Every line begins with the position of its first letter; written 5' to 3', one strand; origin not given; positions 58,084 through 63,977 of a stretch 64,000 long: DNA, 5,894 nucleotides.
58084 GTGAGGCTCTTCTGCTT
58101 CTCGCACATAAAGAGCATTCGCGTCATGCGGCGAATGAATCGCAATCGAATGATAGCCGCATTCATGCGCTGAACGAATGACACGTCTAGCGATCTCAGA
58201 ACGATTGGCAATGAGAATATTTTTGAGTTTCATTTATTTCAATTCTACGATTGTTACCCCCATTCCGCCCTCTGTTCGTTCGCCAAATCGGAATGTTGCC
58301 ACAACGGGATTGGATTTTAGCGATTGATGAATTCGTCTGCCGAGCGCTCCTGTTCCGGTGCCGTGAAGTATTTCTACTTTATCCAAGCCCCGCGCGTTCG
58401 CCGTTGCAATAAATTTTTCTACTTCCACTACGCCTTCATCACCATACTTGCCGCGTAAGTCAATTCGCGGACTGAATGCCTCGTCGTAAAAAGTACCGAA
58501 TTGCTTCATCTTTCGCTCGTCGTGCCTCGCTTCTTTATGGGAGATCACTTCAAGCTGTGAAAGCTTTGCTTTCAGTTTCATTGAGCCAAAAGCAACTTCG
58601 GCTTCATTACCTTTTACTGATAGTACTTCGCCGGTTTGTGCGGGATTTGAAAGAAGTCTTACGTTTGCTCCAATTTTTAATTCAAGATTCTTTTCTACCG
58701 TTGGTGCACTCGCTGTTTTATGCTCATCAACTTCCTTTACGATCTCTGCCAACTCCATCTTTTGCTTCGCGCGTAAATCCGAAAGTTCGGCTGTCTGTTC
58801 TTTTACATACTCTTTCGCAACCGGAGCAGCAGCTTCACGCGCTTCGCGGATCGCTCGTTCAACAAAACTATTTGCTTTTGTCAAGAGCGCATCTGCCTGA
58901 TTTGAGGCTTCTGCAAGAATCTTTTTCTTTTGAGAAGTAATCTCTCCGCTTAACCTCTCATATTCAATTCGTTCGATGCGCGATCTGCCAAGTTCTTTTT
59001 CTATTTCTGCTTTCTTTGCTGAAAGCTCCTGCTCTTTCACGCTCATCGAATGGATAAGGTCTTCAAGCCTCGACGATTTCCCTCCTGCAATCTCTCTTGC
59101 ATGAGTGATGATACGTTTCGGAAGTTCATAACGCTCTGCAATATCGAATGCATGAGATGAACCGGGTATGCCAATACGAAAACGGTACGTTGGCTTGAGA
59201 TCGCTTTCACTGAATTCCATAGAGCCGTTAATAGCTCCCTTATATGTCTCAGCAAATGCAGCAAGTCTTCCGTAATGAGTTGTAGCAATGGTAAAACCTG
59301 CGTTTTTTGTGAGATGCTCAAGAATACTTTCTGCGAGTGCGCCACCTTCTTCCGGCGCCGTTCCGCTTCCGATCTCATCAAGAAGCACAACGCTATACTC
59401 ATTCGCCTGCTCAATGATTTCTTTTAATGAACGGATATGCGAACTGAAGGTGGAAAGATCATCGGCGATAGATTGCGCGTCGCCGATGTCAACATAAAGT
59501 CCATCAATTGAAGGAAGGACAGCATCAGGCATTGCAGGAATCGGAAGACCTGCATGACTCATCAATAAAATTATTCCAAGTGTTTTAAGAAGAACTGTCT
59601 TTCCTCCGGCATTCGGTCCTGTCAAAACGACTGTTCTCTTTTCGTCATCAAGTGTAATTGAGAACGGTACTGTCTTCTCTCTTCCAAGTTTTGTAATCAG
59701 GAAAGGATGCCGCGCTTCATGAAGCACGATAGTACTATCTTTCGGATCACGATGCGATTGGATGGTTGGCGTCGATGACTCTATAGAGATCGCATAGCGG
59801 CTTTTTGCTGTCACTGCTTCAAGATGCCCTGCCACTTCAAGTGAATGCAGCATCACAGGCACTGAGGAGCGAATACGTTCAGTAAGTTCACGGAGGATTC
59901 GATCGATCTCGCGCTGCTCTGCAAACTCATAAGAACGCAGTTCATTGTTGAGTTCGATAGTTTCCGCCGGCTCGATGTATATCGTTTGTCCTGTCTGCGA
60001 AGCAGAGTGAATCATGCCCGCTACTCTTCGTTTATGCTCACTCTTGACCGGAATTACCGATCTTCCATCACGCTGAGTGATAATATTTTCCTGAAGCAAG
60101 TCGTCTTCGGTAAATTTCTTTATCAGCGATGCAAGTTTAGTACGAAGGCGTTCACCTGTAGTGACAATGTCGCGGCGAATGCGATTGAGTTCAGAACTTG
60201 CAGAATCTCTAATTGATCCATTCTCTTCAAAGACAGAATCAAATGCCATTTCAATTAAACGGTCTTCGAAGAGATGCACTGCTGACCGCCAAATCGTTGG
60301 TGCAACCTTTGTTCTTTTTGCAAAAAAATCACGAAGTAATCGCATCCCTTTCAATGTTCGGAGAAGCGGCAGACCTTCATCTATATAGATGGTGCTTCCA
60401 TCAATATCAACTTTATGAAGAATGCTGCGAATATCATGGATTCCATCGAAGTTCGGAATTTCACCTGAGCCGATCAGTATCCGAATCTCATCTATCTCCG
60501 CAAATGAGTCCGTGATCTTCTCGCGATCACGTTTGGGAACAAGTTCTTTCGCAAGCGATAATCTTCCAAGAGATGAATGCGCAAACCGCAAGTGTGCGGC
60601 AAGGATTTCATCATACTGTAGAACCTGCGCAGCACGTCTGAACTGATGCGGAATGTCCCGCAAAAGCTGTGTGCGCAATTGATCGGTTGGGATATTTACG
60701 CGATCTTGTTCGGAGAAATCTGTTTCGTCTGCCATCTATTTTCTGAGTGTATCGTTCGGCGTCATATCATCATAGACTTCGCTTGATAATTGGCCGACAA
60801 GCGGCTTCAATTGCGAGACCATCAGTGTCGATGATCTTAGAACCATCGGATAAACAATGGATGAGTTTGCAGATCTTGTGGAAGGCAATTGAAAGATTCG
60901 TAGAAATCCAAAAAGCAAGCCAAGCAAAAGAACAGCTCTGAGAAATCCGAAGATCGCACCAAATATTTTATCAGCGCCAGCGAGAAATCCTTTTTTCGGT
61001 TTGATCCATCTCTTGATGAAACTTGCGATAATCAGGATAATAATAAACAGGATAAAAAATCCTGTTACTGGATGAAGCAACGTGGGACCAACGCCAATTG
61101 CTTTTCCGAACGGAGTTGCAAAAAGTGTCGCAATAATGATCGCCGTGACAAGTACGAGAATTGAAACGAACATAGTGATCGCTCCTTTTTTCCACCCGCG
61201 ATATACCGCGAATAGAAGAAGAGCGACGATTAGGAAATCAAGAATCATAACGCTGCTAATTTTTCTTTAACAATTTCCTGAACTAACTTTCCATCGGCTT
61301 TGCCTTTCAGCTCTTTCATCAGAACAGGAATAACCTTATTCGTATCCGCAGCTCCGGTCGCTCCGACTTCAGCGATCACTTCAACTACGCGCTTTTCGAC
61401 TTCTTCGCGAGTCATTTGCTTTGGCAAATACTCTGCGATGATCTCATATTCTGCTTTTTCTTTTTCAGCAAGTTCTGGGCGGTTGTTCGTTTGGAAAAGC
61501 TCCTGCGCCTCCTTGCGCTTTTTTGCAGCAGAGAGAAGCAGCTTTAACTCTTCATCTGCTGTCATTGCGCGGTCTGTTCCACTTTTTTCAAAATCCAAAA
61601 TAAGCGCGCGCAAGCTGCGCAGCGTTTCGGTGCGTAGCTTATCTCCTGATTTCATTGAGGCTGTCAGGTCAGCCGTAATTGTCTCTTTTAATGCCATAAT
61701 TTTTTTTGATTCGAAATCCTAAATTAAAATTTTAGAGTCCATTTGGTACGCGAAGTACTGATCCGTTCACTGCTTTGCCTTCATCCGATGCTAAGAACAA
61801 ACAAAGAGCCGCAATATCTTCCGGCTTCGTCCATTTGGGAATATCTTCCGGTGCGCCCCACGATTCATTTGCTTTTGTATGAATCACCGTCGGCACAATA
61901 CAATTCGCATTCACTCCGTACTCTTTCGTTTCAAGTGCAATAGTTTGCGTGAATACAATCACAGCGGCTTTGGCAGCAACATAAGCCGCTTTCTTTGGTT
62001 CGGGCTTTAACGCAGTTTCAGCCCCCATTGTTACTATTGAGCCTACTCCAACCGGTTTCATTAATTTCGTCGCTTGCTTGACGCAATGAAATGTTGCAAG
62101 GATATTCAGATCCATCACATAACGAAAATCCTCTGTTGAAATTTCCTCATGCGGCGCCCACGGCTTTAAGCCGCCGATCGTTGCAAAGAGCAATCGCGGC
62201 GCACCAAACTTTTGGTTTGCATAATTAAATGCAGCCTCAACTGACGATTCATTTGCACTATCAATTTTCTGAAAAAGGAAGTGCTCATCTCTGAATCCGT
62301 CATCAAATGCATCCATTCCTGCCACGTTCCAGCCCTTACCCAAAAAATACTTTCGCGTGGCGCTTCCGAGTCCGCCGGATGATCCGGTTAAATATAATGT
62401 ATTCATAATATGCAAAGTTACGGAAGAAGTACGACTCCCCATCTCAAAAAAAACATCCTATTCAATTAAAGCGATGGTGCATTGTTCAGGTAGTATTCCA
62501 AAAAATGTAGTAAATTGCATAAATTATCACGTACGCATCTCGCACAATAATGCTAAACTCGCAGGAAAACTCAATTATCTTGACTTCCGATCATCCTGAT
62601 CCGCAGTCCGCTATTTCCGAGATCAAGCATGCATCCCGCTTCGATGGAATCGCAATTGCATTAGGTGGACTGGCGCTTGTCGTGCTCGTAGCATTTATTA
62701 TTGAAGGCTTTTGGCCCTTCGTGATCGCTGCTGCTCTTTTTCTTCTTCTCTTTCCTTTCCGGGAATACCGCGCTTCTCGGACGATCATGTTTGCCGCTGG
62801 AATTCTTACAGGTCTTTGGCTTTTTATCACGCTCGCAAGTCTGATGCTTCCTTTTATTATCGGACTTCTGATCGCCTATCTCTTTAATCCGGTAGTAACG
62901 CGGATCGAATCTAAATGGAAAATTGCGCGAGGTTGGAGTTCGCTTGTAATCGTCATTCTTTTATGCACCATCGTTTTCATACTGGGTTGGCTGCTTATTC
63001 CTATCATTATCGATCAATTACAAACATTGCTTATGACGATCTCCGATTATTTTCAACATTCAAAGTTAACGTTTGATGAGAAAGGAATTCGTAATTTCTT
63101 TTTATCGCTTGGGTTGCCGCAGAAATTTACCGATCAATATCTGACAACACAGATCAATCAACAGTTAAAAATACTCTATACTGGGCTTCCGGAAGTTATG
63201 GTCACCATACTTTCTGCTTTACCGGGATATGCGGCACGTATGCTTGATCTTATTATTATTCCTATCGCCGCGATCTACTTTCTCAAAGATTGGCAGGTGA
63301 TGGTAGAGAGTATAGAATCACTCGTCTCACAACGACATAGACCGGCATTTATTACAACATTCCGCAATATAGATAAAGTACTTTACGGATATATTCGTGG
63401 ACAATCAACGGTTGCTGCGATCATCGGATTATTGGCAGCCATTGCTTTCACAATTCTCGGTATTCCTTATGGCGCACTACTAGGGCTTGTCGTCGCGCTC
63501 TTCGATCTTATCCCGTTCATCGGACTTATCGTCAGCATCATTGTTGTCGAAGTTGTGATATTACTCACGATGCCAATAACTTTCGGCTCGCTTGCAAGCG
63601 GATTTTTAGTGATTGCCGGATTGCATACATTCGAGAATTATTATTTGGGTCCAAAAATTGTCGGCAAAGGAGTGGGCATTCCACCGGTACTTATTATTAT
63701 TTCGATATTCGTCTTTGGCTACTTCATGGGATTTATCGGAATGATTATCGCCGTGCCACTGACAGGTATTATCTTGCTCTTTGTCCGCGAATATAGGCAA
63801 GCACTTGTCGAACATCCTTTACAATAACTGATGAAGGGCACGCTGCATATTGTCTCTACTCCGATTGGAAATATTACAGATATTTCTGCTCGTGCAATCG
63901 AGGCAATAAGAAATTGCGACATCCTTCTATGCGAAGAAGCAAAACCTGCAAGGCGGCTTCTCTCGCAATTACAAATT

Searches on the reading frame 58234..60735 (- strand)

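Call 3: search_protein_families(library=pfam, proteins=[window:58234-60735:-], max_evalue=0.01)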
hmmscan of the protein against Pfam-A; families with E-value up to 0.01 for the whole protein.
window:58234-60735:- (833 aa): 4 families
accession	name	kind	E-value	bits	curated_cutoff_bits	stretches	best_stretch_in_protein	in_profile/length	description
PF00488.27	MutS_V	-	7.7e-34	117.7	30.2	1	370-550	2-184/188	MutS domain V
PF01713.27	Smr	-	4.8e-21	75.1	25.7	1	758-833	1-77/77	Smr domain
PF20297.4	MSSS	-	7.4e-09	35.6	26.8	1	689-728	2-42/42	MutS2 and Smr-associated SH3 domain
PF13304.12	AAA_21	-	0.00099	19.7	27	1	369-441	2-63/304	AAA domain, putative AbiEii toxin, Type IV TA system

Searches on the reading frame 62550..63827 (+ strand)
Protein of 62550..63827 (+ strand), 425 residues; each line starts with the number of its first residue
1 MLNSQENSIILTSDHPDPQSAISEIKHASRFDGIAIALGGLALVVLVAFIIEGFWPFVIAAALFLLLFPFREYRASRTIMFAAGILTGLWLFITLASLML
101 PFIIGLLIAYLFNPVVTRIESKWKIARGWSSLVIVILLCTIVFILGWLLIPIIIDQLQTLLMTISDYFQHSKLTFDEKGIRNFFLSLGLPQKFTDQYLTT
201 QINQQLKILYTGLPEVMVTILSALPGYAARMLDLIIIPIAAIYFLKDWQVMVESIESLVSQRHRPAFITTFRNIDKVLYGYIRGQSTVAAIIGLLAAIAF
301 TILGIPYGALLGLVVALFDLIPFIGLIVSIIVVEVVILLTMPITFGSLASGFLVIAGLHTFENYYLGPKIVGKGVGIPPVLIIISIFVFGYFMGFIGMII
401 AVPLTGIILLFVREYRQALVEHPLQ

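Call 53: search_protein_families(library=pfam, proteins=[window:62550-63827:+], max_evalue=0.001)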
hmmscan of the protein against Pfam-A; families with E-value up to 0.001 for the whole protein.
window:62550-63827:+ (425 aa): 1 family
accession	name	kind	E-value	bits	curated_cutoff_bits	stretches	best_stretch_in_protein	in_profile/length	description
PF01594.21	AI-2E_transport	-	7e-59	200.1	34.3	1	86-415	8-326/327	AI-2E family transporter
